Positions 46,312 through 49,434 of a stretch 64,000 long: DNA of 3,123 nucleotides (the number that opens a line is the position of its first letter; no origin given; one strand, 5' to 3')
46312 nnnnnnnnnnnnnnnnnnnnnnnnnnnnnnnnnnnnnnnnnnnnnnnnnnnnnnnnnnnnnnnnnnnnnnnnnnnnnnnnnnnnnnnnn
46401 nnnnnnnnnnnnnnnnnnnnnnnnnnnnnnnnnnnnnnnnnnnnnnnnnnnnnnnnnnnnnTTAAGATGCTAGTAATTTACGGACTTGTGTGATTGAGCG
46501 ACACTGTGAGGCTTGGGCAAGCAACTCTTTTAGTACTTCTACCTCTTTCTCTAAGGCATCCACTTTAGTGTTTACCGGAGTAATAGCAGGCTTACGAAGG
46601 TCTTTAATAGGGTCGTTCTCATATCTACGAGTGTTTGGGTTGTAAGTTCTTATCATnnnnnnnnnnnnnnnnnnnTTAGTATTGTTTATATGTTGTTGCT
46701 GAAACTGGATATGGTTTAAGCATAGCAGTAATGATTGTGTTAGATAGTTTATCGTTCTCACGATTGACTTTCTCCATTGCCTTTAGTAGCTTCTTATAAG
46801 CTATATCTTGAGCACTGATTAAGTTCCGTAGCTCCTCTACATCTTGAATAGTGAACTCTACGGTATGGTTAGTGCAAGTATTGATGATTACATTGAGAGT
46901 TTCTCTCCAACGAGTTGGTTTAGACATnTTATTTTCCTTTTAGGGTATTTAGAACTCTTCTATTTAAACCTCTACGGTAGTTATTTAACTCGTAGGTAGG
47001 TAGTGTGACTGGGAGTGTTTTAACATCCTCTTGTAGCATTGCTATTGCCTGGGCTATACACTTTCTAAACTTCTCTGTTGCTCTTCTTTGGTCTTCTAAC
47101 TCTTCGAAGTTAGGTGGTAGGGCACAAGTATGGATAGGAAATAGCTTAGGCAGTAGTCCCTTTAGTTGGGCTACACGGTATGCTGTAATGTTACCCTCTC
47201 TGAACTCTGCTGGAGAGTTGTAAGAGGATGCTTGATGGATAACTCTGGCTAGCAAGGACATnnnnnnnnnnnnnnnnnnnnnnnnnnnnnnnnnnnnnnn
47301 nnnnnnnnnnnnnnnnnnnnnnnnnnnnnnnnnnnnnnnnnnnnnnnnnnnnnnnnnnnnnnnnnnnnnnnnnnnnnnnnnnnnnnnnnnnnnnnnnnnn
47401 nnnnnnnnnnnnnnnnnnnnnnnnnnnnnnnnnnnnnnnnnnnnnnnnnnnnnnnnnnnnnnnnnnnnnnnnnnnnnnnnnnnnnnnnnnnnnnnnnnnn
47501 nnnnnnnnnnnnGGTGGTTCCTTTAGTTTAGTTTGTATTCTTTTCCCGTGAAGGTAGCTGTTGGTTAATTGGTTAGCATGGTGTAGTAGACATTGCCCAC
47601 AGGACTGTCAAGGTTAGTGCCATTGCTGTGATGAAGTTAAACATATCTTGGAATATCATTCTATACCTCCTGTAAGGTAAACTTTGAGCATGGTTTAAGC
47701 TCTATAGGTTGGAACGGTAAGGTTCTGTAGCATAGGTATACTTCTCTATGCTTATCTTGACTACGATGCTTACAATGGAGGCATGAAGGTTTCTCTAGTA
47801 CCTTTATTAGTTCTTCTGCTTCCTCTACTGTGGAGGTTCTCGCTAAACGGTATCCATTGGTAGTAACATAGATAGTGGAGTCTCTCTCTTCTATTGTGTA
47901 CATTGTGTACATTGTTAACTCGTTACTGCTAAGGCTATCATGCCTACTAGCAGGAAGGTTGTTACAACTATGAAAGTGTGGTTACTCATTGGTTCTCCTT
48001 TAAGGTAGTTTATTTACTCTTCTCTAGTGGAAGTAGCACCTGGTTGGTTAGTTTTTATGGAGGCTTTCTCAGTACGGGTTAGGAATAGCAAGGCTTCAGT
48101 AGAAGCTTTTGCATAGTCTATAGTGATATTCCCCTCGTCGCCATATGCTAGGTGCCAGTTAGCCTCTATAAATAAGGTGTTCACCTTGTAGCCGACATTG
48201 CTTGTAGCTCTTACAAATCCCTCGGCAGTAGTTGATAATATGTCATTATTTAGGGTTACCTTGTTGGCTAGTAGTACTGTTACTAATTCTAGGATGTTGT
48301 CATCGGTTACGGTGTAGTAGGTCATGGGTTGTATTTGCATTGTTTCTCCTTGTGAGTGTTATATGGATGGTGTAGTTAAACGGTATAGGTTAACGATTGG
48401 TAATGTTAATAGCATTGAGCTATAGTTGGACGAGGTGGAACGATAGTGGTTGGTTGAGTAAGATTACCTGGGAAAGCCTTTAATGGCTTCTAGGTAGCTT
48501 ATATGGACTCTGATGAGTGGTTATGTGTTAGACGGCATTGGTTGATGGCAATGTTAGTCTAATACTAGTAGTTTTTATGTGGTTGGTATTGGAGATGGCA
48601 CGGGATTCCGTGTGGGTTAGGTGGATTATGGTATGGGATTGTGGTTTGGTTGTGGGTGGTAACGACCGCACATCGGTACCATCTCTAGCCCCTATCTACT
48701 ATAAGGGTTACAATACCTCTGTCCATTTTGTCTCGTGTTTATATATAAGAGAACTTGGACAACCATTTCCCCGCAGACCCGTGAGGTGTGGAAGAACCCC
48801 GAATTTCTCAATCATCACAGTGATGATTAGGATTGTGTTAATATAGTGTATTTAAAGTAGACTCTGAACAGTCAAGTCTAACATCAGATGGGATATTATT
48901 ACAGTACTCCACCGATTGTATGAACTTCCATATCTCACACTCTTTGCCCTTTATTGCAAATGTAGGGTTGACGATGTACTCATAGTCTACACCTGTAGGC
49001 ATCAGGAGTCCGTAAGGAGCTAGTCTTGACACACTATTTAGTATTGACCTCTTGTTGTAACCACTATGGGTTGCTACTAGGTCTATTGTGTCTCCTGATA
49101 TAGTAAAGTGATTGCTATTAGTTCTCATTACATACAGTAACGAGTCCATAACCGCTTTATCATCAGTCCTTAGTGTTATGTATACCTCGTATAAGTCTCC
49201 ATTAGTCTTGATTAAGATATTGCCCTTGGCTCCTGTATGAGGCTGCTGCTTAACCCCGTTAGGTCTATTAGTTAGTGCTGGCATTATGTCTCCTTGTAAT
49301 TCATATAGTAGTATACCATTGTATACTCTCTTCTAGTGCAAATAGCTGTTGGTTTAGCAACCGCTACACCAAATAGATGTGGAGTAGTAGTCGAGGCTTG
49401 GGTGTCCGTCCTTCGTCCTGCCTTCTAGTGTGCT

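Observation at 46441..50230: Five copies of a 28-bp conserved motif upstream of leftward early genes: candidate promoters for the phage ssRNAP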

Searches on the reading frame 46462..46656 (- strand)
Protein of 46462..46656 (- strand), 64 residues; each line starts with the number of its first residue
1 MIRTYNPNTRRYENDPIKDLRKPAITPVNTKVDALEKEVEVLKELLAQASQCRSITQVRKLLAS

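Call 46: search_protein_families(library=phrogs, proteins=[window:46462-46656:-], max_evalue=0.1)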
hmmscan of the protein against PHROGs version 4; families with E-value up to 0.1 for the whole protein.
window:46462-46656:- (64 aa): 1 family
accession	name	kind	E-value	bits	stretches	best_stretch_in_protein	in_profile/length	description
phrog_7303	-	unknown function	0.0018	19.3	1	22-54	35-67/80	-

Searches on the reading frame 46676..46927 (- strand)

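Call 46: search_protein_families(library=phrogs, proteins=[window:46676-46927:-], max_evalue=0.1)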
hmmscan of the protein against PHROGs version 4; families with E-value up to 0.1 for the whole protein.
window:46676-46927:- (83 aa): 1 family
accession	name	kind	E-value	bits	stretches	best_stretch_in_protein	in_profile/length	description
phrog_6452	-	unknown function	0.033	14.6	1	4-64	122-182/236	-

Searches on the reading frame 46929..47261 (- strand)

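Call 46: search_protein_families(library=phrogs, proteins=[window:46929-47261:-], max_evalue=0.1)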
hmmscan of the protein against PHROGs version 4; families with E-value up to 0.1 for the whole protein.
window:46929-47261:- (110 aa): 1 family
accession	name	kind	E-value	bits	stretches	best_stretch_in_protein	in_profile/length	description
phrog_20046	-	unknown function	0.028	14.9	1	5-45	154-194/302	-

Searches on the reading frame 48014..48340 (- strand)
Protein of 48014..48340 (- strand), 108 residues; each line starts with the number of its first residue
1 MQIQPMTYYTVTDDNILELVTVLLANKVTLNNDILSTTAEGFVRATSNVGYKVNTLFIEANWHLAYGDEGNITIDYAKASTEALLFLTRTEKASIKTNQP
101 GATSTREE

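Call 46: search_protein_families(library=phrogs, proteins=[window:48014-48340:-], max_evalue=0.1)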
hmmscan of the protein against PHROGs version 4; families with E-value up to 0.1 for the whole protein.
window:48014-48340:- (108 aa): 1 family
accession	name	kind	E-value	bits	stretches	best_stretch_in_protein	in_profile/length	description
phrog_18141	-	unknown function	0.059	14.3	1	27-55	5-33/85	-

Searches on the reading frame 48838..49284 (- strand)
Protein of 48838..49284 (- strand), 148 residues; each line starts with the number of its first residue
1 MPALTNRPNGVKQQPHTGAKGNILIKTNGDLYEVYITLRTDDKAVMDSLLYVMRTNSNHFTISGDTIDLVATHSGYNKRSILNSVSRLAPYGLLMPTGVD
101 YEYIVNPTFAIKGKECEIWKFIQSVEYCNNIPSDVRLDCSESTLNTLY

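Call 46: search_protein_families(library=phrogs, proteins=[window:48838-49284:-], max_evalue=0.1)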
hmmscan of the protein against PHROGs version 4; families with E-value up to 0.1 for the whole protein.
window:48838-49284:- (148 aa): 1 family
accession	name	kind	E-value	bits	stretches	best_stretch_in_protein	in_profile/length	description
phrog_31471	-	unknown function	0.024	15.5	1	48-105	74-130/184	-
